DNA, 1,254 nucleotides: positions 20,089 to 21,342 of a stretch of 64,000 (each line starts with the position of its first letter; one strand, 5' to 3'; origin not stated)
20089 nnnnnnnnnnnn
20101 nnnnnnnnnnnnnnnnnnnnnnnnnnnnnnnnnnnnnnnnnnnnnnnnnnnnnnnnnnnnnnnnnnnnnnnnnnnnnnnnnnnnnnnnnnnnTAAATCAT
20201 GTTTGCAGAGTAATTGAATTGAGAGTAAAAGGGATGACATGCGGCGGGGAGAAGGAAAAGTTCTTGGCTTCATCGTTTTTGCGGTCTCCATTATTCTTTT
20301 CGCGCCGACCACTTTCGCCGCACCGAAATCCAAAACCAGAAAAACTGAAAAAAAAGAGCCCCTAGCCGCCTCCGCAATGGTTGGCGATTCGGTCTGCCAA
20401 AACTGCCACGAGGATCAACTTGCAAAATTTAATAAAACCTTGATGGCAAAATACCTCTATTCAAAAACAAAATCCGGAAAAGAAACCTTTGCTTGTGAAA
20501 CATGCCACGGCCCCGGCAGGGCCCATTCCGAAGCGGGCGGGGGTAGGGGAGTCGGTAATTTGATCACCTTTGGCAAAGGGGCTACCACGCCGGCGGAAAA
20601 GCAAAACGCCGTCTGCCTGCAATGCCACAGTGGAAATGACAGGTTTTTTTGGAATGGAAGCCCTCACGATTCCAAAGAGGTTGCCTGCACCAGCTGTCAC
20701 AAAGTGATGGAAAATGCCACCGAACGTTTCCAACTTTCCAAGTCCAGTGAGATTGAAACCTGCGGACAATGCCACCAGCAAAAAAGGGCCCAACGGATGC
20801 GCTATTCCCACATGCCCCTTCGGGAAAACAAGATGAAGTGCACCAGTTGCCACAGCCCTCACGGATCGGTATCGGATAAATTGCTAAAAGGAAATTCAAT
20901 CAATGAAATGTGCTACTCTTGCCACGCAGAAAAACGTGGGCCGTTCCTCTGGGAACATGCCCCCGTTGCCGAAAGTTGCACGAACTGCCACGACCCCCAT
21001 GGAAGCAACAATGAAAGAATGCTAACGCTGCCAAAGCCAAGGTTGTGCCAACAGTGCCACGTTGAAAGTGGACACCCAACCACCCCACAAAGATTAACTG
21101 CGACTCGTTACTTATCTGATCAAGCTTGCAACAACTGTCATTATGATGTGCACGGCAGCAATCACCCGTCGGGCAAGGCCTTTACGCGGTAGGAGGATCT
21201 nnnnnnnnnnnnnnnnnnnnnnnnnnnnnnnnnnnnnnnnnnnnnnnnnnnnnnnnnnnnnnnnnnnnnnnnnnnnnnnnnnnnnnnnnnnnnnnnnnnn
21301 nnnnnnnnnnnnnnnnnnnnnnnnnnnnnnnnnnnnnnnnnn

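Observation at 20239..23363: MtoAB/MtrAB/PioAB-like decahaem cytochrome plus 720 aa outer-membrane beta-barrel pair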

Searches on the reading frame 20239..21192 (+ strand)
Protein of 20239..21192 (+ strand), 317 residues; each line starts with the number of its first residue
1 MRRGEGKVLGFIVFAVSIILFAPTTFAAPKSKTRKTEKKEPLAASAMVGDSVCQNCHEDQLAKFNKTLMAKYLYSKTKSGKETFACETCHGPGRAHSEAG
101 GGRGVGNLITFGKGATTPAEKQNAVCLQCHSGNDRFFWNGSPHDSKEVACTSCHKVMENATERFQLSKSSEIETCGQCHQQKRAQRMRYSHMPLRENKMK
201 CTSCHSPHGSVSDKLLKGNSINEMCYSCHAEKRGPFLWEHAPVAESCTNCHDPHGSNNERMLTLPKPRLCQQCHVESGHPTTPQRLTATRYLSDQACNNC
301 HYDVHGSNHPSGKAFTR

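Call 3: search_protein_families(library=pfam, proteins=[window:20239-21192:+], max_evalue=0.01)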
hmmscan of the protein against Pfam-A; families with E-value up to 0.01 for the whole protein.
window:20239-21192:+ (317 aa): 7 families
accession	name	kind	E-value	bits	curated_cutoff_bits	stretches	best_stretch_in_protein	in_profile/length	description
PF09699.15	Paired_CXXCH_1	-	3.7e-35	119.8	20.6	3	191-233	1-40/41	Doubled CXXCH motif (Paired_CXXCH_1)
PF14522.11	Cytochrome_C7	-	1.8e-16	60.2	24.8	3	145-206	10-67/67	Cytochrome c7 and related cytochrome c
PF22678.1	Cytochrom_c_NrfB-like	-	5.1e-14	53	27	2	86-178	1-89/89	Cytochrome c-type protein NrfB-like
PF14537.11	Cytochrom_c3_2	-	4.7e-11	43.4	25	1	143-229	2-78/79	Cytochrome c3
PF22113.1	Mtrc-MtrF_II-IV_dom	-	1.3e-08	35.1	30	1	42-96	114-169/176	Outer membrane cytochrome MtrC/MtrF-like, domains II/IV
PF13435.11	Cytochrome_C554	-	6.2e-06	27.5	20.8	0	225-301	2-83/84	Cytochrome c554 and c-prime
PF03150.19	CCP_MauG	-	0.003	18.6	25.6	1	76-146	14-75/149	Di-haem cytochrome c peroxidase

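Call 4: search_protein_families(library=ncbifam, proteins=[window:20239-21192:+], max_evalue=0.01)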
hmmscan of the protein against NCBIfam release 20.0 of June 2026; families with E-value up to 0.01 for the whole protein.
window:20239-21192:+ (317 aa): 11 families
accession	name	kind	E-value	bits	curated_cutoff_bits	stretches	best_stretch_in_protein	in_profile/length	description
TIGR03508.1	decahem_SO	subfamily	1.8e-78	263.6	192.2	1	49-311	1-258/258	DmsE family decaheme c-type cytochrome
NF041028.1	decahem_GSU2203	exception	1e-67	228.6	325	1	18-312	6-306/317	GSU2203 family decaheme c-type cytochrome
TIGR01905.1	paired_CXXCH_1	subfamily_domain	1.1e-28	98.9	25.2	2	191-232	1-39/41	doubled CXXCH domain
NF008659.0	PRK11659.1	equivalog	2.1e-19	70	184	1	21-187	17-175/188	cytochrome c nitrite reductase pentaheme subunit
NF049875.1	NetB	exception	9.1e-14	51.8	380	1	30-185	52-201/211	Nrf-like electron transfer protein NetB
TIGR03146.1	cyt_nit_nrfB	equivalog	3.5e-13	50.1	166.6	1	50-182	11-144/145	cytochrome c nitrite reductase pentaheme subunit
TIGR03153.1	cytochr_NrfH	equivalog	6.2e-11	42.5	134.2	2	168-219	24-73/138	cytochrome c nitrite reductase small subunit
NF041198.1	UshA_like_PCGU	equivalog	5.7e-06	25.2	275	1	83-132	472-510/519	UshA-like (seleno)protein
NF045713.1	CxxCH_16_HmcA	equivalog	1e-05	24.4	400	0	53-188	114-242/541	sulfate respiration complex hexadecaheme cytochrome HmcA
NF045722.1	c3_cytochr_TmcA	equivalog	0.00011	22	114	0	149-207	59-112/125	acidic tetraheme cytochrome c3 TmcA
TIGR04257.1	nanowire_3heme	domain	0.00057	20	40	0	142-205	19-74/75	c(7)-type cytochrome triheme domain-containing protein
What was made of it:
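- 20239..21192 (+): MtrA/MtoA-like periplasmic decahaem c-type cytochrome (317 aa, ten CxxCH). TIGR03508 263.6 bits, above the 192.2 cut-off (call 4).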

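Call 6: search_solved_structures(query=window:20239-21192:+, max_evalue=0.001, show_alignments=1)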
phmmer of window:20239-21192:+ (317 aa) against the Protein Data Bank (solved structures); distinct sequences matched with E-value up to 0.001: 3.
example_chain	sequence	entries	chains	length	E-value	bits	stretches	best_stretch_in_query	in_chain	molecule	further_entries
6r2q_A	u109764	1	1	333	2.8e-71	243.5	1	46-316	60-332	Cystathionine beta-synthase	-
2ozy_A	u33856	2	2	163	7.7e-09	38.3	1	50-185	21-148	Cytochrome c-type protein nrfB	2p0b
6i5b_A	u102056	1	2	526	0.00076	21.9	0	214-278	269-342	Uncharacterized protein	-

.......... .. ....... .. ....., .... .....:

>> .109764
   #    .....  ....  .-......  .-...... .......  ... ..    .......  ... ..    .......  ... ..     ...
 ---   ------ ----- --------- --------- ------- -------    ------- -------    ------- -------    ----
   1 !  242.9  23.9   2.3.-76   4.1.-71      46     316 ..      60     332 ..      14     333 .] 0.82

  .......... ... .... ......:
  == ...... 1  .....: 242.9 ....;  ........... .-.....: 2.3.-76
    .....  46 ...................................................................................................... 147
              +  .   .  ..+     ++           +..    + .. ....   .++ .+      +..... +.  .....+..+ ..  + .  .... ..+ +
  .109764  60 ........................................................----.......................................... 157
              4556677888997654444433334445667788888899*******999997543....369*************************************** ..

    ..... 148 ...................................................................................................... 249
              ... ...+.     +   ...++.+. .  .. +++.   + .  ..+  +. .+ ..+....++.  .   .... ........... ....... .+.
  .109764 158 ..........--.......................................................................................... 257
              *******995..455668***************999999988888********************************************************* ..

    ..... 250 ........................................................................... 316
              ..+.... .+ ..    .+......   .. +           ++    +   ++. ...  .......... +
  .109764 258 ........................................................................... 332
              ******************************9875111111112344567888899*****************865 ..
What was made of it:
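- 20239..21192 (+): PDB 6r2q_A (MtrA) E 2.8e-71 with all ten motifs aligned (call 6).
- On MtrA/MtoA/PioA/DmsE decahaem cytochromes (TIGR03508): Each aligns with one of the ten motifs of S. baltica MtrA, 6r2q_A, E 2.8e-71 (call 6).
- All ten haem motifs are in register with crystallised MtrA (call 6).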

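Call 9: find_homologous_proteins(query=window:20239-21192:+, max_evalue=1e-20)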
Query window:20239-21192:+ (317 aa): 7960 proteins with E <= 1e-20 among 8000 candidates; the best 120 are listed.
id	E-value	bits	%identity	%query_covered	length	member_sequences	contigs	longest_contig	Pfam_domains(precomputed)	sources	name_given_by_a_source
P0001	9.5e-220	746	100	100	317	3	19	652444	PF09699.16,PF14537.12,PF13435.12,PF22678.2,PF14522.12,PF22113.2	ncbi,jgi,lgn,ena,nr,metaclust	ncbi:MAG: hypothetical protein A3F82_06345 [Deltaproteobacteria bacterium RIFCSPLOWO2_12_FULL_44_12]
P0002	2.6e-181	620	88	100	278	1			PF09699.16,PF14537.12,PF22678.2,PF14522.12,PF22113.2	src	-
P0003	1.5e-140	486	66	97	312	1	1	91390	PF09699.16,PF14537.12,PF22678.2,PF14522.12,PF22113.2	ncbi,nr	ncbi:MAG: DmsE family decaheme c-type cytochrome [Deltaproteobacteria bacterium]|nr:DmsE family deca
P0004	1.1e-130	454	62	97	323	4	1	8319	PF09699.16,PF14537.12,PF22678.2,PF14522.12,PF22113.2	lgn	-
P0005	4.9e-125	435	59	98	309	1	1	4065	PF09699.16,PF14537.12,PF13435.12,PF22678.2,PF14522.12,PF22113.2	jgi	jgi:DmsE family decaheme c-type cytochrome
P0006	3.1e-124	432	56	100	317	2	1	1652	PF09699.16,PF14537.12,PF13435.12,PF22678.2,PF14522.12,PF22113.2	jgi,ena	-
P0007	3.2e-123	429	58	99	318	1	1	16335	PF09699.16,PF14537.12,PF13435.12,PF22678.2,PF14522.12,PF22113.2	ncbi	-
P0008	3.1e-122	426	60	86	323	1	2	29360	PF09699.16,PF14537.12,PF22678.2,PF14522.12,PF22113.2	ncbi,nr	ncbi:MAG: DmsE family decaheme c-type cytochrome [Candidatus Rokubacteria bacterium]|nr:DmsE family 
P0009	1.7e-119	417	64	85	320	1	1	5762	PF09699.16,PF14537.12,PF22678.2,PF14522.12,PF22113.2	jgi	jgi:DmsE family decaheme c-type cytochrome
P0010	1.8e-119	417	58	98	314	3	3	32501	PF09699.16,PF14537.12,PF13435.12,PF22678.2,PF14522.12,PF22113.2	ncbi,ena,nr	ncbi:MAG TPA: DmsE family decaheme c-type cytochrome [Methylomirabilota bacterium]|nr:DmsE family de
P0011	6.0e-119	415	63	85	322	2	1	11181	PF09699.16,PF14537.12,PF22678.2,PF14522.12,PF22113.2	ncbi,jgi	jgi:DmsE family decaheme c-type cytochrome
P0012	8.6e-119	414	56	99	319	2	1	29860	PF09699.16,PF14537.12,PF22678.2,PF14522.12,PF22113.2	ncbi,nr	ncbi:MAG TPA: DmsE family decaheme c-type cytochrome [Methylomirabilota bacterium]|nr:DmsE family de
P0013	6.0e-118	412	61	86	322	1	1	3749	PF09699.16,PF14537.12,PF22678.2,PF14522.12,PF22113.2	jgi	jgi:DmsE family decaheme c-type cytochrome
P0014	2.3e-117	410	63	85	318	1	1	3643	PF09699.16,PF14537.12,PF22678.2,PF14522.12,PF22113.2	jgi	jgi:DmsE family decaheme c-type cytochrome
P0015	4.2e-117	409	58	93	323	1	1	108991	PF09699.16,PF14537.12,PF13435.12,PF22678.2,PF14522.12,PF22113.2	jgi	-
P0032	1.5e-115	404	56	96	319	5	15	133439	PF09699.16,PF14537.12,PF22678.2,PF03264.20,PF14522.12,PF22113.2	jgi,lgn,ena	jgi:DmsE family decaheme c-type cytochrome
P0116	1.0e-111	391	56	100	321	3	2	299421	PF09699.16,PF14537.12,PF13435.12,PF22678.2,PF14522.12,PF22113.2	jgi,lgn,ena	-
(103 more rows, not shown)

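Call 11: find_encoding_contigs(protein=P0003, flank=10000, max_places=2)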
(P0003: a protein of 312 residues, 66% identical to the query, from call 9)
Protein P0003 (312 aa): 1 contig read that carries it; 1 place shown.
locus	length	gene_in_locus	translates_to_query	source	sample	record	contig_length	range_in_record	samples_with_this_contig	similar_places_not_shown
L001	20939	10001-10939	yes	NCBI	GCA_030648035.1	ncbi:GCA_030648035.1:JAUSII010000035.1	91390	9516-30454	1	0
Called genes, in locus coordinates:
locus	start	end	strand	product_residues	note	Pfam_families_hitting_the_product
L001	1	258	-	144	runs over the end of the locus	PF03264:Cytochrom_NNT, PF14522:Cytochrome_C7 (faint)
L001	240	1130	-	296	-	PF01571:GCV_T, PF08669:GCV_T_C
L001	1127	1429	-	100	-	PF01257:2Fe-2S_thioredx (weak)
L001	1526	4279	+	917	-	PF03130:HEAT_PBS (faint), PF13646:HEAT_2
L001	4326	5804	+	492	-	PF00370:FGGY_N, PF02782:FGGY_C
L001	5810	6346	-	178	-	-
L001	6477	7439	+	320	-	PF08331:QueG_DUF1730, PF00037:Fer4 (faint), PF13237:Fer4_10 (faint), PF12838:Fer4_7 (weak), PF13484:Fer4_16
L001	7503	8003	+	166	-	PF13176:TPR_7 (faint), PF13424:TPR_12 (faint), PF13374:TPR_10 (faint), PF00515:TPR_1, PF07719:TPR_2 (weak), PF13181:TPR_8 (weak), PF00515:TPR_1 (weak), PF07719:TPR_2 (weak), +6 more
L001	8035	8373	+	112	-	PF01521:Fe-S_biosyn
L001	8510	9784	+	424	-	-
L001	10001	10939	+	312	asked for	PF14522:Cytochrome_C7 (faint), PF22113:Mtrc-MtrF_II-IV_dom (faint), PF14537:Cytochrom_c3_2 (faint), PF22678:Cytochrom_c_NrfB-like, PF09699:Paired_CXXCH_1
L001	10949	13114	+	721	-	PF11854:MtrB_PioB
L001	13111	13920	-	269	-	PF12679:ABC2_membrane_2, PF13346:ABC2_membrane_5 (weak)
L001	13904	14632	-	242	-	PF02463:SMC_N (faint), PF00005:ABC_tran, PF13304:AAA_21 (faint)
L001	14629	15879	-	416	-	PF07602:DUF1565 (faint), PF13229:Beta_helix (weak), PF05048:NosD, PF13229:Beta_helix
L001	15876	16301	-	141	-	PF05573:NosL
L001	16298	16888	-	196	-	-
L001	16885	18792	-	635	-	PF18764:nos_propeller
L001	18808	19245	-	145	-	PF00034:Cytochrom_C, PF13442:Cytochrome_CBB3 (weak)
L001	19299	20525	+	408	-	PF05940:NnrS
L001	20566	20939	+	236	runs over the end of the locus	PF00027:cNMP_binding, PF13545:HTH_Crp_2, PF00325:Crp (weak)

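Call 13: find_encoding_contigs(protein=P0015, flank=10000, max_places=1)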
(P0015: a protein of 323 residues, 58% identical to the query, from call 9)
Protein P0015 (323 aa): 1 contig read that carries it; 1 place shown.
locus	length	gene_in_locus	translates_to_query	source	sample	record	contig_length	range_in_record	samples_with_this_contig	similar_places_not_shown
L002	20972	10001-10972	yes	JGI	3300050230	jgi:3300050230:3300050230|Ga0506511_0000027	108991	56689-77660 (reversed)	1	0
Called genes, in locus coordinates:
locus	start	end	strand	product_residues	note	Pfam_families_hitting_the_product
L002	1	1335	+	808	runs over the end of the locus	PF04879:Molybdop_Fe4S4, PF00384:Molybdopterin, PF01568:Molydop_binding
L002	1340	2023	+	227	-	PF12797:Fer4_2 (weak), PF12837:Fer4_6 (faint), PF13237:Fer4_10 (faint), PF14697:Fer4_21 (faint), PF13183:Fer4_8 (faint), PF13247:Fer4_11, PF00037:Fer4 (weak), PF12838:Fer4_7 (weak), +3 more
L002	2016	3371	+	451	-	PF03916:NrfD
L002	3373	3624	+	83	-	-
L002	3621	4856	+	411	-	PF13442:Cytochrome_CBB3 (faint), PF00034:Cytochrom_C (weak)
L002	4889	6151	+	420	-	-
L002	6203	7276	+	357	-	PF09459:EB_dh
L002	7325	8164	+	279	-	PF13557:Phenol_MetA_deg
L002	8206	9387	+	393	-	PF00034:Cytochrom_C, PF13442:Cytochrome_CBB3 (weak), PF00034:Cytochrom_C (weak)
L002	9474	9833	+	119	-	PF13442:Cytochrome_CBB3, PF00034:Cytochrom_C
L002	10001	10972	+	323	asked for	PF13435:Cytochrome_C554 (faint), PF22113:Mtrc-MtrF_II-IV_dom (faint), PF14537:Cytochrom_c3_2 (faint), PF14522:Cytochrome_C7 (faint), PF22678:Cytochrom_c_NrfB-like, PF09699:Paired_CXXCH_1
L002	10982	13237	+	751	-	PF11854:MtrB_PioB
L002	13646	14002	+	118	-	-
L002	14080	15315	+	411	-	PF00034:Cytochrom_C, PF13442:Cytochrome_CBB3 (weak)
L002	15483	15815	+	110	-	-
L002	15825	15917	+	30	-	-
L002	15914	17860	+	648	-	PF12801:Fer4_5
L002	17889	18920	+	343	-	PF09459:EB_dh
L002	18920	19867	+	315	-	PF00291:PALP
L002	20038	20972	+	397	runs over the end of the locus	PF00034:Cytochrom_C (weak), PF13442:Cytochrome_CBB3 (faint), PF00034:Cytochrom_C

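Call 14: find_encoding_contigs(protein=P0032, flank=10000, max_places=1)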
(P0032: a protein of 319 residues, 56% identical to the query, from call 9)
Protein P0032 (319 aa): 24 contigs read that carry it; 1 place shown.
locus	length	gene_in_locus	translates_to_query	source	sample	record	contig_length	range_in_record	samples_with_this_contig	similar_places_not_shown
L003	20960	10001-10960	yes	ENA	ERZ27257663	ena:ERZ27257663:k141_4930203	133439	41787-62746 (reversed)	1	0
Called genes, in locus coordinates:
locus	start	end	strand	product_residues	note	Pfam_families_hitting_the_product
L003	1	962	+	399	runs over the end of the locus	PF00034:Cytochrom_C, PF13442:Cytochrome_CBB3 (weak)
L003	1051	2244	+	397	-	PF00034:Cytochrom_C, PF13442:Cytochrome_CBB3 (weak), PF00034:Cytochrom_C (weak)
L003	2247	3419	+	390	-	PF00034:Cytochrom_C, PF13442:Cytochrome_CBB3 (weak)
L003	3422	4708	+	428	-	PF22113:Mtrc-MtrF_II-IV_dom (faint), PF02085:Cytochrom_CIII (faint), PF09699:Paired_CXXCH_1 (faint), PF13435:Cytochrome_C554 (faint), PF14522:Cytochrome_C7 (faint), PF14537:Cytochrom_c3_2 (weak)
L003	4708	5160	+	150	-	PF25471:TM_PetC (weak), PF00355:Rieske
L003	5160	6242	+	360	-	PF00033:Cytochrome_B, PF13631:Cytochrom_B_N_2, PF00032:Cytochrom_B_C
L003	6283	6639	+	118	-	PF14522:Cytochrome_C7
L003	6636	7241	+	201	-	PF00034:Cytochrom_C (weak), PF13442:Cytochrome_CBB3 (faint), PF00034:Cytochrom_C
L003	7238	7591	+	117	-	PF14522:Cytochrome_C7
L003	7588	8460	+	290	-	PF03264:Cytochrom_NNT, PF02085:Cytochrom_CIII (faint), PF14522:Cytochrome_C7 (faint), PF14537:Cytochrom_c3_2 (weak)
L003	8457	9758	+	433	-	PF02085:Cytochrom_CIII (faint), PF14522:Cytochrome_C7 (faint), PF14537:Cytochrom_c3_2 (faint), PF22113:Mtrc-MtrF_II-IV_dom (faint)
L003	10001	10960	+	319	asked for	PF22113:Mtrc-MtrF_II-IV_dom (faint), PF03264:Cytochrom_NNT (faint), PF14522:Cytochrome_C7 (faint), PF22678:Cytochrom_c_NrfB-like, PF14537:Cytochrom_c3_2 (weak), PF09699:Paired_CXXCH_1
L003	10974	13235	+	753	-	PF11854:MtrB_PioB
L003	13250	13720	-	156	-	PF00582:Usp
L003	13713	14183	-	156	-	PF00582:Usp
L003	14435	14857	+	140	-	PF00571:CBS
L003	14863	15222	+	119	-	PF19861:DUF6335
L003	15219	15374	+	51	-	-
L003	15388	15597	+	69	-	PF13404:HTH_AsnC-type (weak)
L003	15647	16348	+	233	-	PF00027:cNMP_binding, PF13545:HTH_Crp_2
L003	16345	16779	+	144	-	PF13664:DUF4149 (weak), PF05425:CopD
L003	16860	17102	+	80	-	PF04405:ScdA_N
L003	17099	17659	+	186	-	PF10006:DUF2249, PF01206:TusA, PF10006:DUF2249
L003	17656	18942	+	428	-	PF00115:COX1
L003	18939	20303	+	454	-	PF04055:Radical_SAM, PF01883:FeS_assembly_P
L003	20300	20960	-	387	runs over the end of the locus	PF05940:NnrS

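Call 15: find_encoding_contigs(protein=P0116, flank=10000, max_places=1)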
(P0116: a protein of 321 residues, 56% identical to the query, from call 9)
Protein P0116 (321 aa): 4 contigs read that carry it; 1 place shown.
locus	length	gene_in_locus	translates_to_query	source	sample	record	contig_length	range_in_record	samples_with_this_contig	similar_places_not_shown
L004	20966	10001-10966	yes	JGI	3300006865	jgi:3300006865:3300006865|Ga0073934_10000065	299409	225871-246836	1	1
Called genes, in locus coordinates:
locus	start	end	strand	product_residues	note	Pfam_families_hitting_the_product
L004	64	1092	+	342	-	PF09459:EB_dh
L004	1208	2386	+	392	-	PF00034:Cytochrom_C, PF13442:Cytochrome_CBB3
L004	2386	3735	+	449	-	PF02085:Cytochrom_CIII (faint), PF09699:Paired_CXXCH_1 (faint), PF14522:Cytochrome_C7 (faint), PF14537:Cytochrom_c3_2 (faint)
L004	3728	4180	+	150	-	PF25471:TM_PetC (weak), PF00355:Rieske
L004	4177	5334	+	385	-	PF00033:Cytochrome_B, PF13631:Cytochrom_B_N_2, PF00032:Cytochrom_B_C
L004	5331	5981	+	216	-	PF00034:Cytochrom_C (weak), PF13442:Cytochrome_CBB3 (faint)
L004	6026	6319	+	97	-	PF14522:Cytochrome_C7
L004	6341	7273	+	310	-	PF03264:Cytochrom_NNT, PF14522:Cytochrome_C7 (faint), PF02085:Cytochrom_CIII, PF14537:Cytochrom_c3_2 (weak)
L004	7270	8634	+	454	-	PF02085:Cytochrom_CIII (faint), PF14522:Cytochrome_C7 (faint), PF14537:Cytochrom_c3_2 (faint)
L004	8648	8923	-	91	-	-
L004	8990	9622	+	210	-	PF07884:VKOR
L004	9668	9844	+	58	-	-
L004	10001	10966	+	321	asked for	PF14522:Cytochrome_C7 (faint), PF14537:Cytochrom_c3_2 (faint), PF22113:Mtrc-MtrF_II-IV_dom (faint), PF13435:Cytochrome_C554 (faint), PF22678:Cytochrom_c_NrfB-like, PF09699:Paired_CXXCH_1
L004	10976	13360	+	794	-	PF11854:MtrB_PioB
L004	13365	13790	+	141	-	-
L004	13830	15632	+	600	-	PF04389:Peptidase_M28, PF13180:PDZ_2, PF17820:PDZ_6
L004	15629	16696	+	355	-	PF26550:Tricorn_2nd (faint), PF26549:Tricorn_N, PF07676:PD40, PF26549:Tricorn_N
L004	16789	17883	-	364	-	PF00106:adh_short (faint), PF01073:3Beta_HSD, PF01370:Epimerase, PF02719:Polysacc_synt_2, PF04321:RmlD_sub_bind, PF07993:NAD_binding_4 (weak), PF13460:NAD_binding_10 (weak), PF16363:GDP_Man_Dehyd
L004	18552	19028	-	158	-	PF01668:SmpB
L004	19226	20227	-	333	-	PF04392:ABC_sub_bind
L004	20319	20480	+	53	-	-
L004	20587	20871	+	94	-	PF00080:Sod_Cu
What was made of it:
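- They also adjoin mtrAB in metagenome loci L003 and L004 (calls 14, 15).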
